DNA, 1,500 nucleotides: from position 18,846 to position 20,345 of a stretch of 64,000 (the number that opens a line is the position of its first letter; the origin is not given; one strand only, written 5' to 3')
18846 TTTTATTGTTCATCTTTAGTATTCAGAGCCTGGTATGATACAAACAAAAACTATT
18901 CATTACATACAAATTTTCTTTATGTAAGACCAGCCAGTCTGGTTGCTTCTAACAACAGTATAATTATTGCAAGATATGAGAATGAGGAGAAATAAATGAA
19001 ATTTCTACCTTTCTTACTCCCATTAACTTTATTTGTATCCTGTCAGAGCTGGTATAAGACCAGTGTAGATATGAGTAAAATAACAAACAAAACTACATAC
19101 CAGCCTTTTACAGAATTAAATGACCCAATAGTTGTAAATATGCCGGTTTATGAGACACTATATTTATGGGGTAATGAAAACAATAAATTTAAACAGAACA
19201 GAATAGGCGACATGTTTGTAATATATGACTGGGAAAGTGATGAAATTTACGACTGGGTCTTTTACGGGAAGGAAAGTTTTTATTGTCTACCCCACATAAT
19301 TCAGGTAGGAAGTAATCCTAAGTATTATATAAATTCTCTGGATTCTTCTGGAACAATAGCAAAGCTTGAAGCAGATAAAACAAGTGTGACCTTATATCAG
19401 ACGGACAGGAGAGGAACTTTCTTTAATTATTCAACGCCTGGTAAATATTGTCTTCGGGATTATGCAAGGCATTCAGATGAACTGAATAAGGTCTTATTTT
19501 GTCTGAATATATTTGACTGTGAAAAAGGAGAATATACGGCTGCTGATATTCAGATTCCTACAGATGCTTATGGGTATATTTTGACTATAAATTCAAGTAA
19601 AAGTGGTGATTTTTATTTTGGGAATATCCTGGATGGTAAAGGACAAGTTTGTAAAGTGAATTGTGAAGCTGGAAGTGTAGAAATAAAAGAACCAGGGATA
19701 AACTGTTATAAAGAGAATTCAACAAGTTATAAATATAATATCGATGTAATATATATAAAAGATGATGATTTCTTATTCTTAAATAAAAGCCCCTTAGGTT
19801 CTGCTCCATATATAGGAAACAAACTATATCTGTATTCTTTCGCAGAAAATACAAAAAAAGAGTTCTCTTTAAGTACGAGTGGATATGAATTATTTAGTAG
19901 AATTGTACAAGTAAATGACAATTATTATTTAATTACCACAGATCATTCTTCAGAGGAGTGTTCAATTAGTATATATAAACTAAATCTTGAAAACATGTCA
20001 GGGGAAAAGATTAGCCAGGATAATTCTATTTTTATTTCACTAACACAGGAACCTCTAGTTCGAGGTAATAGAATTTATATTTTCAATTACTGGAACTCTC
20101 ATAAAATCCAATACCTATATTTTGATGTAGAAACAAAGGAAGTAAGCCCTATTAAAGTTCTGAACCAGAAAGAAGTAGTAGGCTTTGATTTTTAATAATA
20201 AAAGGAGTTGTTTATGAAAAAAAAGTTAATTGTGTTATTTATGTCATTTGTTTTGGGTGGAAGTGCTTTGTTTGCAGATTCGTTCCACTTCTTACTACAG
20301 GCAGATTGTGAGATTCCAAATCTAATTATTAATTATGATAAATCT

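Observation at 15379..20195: Mosaic conservation between the two tandem copies: a conserved block spans the A/B junction and the B C-terminal half is hypervariable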

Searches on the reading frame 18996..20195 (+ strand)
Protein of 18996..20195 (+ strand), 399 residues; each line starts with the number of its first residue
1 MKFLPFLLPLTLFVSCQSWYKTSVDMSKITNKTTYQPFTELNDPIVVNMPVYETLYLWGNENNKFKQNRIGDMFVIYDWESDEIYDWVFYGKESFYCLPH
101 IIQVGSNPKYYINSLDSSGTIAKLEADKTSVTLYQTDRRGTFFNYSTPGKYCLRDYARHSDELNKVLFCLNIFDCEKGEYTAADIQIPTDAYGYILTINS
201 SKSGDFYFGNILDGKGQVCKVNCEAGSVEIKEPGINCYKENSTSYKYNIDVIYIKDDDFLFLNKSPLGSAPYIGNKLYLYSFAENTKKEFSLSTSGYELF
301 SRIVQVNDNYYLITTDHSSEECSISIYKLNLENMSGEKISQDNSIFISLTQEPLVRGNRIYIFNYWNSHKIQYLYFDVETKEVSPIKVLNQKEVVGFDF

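Call 5: search_protein_families(library=pfam, proteins=[window:18996-20195:+], max_evalue=1)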
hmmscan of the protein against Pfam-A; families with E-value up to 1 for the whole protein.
window:18996-20195:+ (399 aa): 1 family
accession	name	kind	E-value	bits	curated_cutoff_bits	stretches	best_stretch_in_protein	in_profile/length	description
PF11679.13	DUF3275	-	0.24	11.6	25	1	213-254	16-57/201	Protein of unknown function (DUF3275)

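Call 6: search_protein_families(library=ncbifam, proteins=[window:18996-20195:+], max_evalue=1)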
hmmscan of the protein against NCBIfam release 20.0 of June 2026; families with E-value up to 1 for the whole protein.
window:18996-20195:+ (399 aa): 0 families

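Call 9: find_encoding_contigs(protein=window:18996-20195:+, flank=10000, max_places=10)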
Protein window:18996-20195:+ (399 aa): 2 contigs read that carry it; 2 places shown.
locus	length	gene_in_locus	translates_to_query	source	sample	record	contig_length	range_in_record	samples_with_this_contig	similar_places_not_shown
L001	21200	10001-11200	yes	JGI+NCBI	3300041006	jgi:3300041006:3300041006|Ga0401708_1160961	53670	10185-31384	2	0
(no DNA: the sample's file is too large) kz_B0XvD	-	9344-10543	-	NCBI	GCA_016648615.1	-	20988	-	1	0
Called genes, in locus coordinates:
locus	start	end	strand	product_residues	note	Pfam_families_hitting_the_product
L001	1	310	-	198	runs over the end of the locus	PF00149:Metallophos, PF12850:Metallophos_2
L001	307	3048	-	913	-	PF02463:SMC_N (weak), PF13476:AAA_23, PF13555:AAA_29 (weak), PF13558:SbcC_Walker_B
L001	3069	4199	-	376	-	PF00149:Metallophos, PF12850:Metallophos_2, PF12320:SbcD_C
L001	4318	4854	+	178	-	-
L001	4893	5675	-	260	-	-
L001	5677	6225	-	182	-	-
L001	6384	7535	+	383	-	-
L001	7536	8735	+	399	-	-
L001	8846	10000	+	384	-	-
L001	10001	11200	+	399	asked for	-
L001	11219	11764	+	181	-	-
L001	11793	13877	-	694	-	PF12797:Fer4_2 (faint), PF12838:Fer4_7 (weak), PF13187:Fer4_9 (weak), PF13237:Fer4_10 (weak), PF00037:Fer4 (weak), PF02906:Fe_hyd_lg_C, PF04060:FeS, PF00015:MCPsignal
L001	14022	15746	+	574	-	PF00135:COesterase, PF07859:Abhydrolase_3 (faint), PF20434:BD-FAE (weak)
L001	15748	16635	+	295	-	PF01026:TatD_DNase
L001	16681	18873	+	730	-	PF07228:SpoIIE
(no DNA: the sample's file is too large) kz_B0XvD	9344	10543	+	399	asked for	-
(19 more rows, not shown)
